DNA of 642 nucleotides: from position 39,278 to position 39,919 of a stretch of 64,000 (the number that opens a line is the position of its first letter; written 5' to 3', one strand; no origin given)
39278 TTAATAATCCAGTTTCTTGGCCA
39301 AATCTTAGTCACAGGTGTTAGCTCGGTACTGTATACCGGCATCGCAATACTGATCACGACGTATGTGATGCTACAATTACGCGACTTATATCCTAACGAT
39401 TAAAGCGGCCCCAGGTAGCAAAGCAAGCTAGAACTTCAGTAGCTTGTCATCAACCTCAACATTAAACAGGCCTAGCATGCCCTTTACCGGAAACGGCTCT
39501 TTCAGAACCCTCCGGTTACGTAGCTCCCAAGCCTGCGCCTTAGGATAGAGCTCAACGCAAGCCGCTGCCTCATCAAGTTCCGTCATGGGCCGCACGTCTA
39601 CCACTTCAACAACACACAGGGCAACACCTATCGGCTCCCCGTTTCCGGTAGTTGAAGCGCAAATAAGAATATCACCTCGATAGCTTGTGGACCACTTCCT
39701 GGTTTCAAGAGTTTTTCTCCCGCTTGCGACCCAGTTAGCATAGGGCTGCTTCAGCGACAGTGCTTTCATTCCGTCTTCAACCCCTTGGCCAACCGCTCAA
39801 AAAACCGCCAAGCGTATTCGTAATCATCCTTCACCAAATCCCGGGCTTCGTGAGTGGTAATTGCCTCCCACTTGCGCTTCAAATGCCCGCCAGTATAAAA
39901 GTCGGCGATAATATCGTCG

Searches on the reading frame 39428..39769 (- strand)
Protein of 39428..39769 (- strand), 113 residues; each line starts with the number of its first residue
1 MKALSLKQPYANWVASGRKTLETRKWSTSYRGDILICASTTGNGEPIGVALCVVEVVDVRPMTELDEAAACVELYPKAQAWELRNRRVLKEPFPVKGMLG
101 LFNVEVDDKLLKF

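Call 73: search_protein_families(library=pfam, max_evalue=0.00001, proteins=[window:39428-39769:-])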
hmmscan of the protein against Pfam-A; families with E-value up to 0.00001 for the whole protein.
window:39428-39769:- (113 aa): 1 family
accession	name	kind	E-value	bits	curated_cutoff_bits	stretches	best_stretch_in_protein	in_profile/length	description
PF04266.20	ASCH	-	1.1e-12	49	21.2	1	4-73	1-69/103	ASCH domain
